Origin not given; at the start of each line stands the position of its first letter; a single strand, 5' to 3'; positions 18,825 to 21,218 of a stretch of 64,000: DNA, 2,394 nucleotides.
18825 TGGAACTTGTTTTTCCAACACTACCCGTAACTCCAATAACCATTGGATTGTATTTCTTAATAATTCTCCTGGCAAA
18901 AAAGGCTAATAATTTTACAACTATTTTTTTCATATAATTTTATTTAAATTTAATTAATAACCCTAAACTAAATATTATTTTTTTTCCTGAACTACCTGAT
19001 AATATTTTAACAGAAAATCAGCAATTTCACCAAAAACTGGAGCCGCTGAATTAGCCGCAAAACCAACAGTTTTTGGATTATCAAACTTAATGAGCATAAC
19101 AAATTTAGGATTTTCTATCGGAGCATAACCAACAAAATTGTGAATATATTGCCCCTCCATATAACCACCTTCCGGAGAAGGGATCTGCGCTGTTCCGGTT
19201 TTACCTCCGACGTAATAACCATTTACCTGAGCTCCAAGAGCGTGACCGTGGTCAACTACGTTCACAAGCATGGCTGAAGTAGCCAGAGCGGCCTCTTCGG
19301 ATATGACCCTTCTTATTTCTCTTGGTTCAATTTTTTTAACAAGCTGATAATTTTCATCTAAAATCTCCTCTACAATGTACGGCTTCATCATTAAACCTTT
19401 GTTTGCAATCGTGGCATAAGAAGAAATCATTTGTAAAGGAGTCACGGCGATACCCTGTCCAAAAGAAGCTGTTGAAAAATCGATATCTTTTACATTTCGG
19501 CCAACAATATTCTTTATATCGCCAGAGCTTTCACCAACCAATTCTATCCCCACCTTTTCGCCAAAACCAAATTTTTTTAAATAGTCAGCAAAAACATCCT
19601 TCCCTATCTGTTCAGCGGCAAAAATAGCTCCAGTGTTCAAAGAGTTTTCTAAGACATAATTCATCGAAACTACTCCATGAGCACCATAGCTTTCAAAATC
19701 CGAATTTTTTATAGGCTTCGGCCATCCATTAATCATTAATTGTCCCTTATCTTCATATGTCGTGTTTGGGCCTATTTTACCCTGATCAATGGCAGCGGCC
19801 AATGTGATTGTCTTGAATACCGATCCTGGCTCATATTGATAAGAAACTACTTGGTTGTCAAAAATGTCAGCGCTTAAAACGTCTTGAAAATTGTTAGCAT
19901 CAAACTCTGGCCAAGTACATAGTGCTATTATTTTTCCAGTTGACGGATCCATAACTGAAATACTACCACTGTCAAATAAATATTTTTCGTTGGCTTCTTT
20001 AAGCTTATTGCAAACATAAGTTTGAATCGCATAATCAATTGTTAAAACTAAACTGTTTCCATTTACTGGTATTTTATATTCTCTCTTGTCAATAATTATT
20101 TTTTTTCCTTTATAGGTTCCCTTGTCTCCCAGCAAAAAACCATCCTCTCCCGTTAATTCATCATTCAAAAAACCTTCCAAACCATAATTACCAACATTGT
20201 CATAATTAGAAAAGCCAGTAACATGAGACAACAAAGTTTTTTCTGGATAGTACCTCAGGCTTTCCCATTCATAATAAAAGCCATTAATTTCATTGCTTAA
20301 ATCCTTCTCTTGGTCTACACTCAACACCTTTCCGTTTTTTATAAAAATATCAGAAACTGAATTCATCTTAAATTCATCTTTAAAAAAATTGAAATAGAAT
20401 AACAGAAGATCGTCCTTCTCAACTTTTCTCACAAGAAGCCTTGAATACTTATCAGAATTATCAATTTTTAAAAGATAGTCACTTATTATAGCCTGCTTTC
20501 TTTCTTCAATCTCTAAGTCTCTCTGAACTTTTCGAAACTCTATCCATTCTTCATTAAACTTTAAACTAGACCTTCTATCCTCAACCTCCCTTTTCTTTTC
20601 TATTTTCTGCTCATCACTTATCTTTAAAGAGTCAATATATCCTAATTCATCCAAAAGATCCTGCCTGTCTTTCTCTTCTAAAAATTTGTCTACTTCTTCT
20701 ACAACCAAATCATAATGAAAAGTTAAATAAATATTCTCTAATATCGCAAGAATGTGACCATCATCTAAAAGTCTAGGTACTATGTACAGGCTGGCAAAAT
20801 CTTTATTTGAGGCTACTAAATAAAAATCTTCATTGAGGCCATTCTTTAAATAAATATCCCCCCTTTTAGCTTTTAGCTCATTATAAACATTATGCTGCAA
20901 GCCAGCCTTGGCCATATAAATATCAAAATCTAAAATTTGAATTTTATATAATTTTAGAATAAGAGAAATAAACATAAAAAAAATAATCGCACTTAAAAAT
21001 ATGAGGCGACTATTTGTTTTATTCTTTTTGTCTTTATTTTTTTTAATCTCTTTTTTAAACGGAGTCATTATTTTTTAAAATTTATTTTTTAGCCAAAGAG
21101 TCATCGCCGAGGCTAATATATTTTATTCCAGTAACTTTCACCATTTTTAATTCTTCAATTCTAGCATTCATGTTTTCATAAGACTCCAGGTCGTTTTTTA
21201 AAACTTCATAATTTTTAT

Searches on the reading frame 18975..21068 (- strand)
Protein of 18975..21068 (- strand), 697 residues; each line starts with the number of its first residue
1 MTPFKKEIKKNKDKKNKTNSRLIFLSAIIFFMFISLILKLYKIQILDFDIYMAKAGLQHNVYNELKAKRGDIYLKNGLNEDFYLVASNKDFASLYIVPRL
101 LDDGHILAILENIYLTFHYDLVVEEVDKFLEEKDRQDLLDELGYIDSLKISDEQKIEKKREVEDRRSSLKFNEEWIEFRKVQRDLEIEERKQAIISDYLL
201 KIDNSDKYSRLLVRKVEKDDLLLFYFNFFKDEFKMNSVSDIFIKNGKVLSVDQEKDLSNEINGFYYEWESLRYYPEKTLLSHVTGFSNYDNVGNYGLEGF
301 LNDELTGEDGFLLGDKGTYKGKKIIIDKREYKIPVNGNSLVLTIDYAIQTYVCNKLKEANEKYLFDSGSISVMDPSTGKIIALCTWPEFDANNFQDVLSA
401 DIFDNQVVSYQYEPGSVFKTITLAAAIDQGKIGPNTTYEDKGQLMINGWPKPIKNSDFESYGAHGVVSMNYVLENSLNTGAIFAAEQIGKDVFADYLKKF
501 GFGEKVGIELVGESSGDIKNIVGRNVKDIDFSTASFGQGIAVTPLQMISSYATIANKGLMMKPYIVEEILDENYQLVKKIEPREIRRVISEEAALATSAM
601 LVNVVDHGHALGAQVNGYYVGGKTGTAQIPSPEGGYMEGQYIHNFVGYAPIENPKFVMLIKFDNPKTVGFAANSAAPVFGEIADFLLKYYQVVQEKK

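Call 27: find_encoding_contigs(protein=window:18975-21068:-, flank=10000, max_places=3)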
Protein window:18975-21068:- (697 aa): 7 contigs read that carry it; 2 places shown.
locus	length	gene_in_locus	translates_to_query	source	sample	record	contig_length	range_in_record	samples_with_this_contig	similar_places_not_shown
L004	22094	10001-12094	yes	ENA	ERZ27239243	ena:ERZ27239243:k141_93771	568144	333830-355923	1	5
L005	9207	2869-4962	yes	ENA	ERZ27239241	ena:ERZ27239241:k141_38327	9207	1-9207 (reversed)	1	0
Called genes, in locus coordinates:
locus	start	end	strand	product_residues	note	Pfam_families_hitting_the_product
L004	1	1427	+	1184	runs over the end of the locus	PF02811:PHP, PF07733:DNA_pol3_alpha, PF17657:DNA_pol3_finger, PF14579:HHH_6, PF01336:tRNA_anti-codon (faint)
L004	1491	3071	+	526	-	-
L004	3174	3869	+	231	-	PF08713:DNA_alkylation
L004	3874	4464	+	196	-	PF01148:CTP_transf_1 (weak)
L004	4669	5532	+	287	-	-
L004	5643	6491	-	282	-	PF01791:DeoC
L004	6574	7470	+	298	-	-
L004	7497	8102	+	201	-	PF00081:Sod_Fe_N, PF02777:Sod_Fe_C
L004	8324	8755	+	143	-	PF02381:MraZ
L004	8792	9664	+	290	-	PF01795:Methyltransf_5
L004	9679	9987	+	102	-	-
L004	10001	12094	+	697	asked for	PF00905:Transpeptidase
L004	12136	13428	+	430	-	PF08245:Mur_ligase_M, PF02875:Mur_ligase_C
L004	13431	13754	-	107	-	PF10066:DUF2304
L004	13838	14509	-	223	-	PF00535:Glycos_transf_2, PF10111:Glyco_tranf_2_2 (weak)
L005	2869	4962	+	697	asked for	PF00905:Transpeptidase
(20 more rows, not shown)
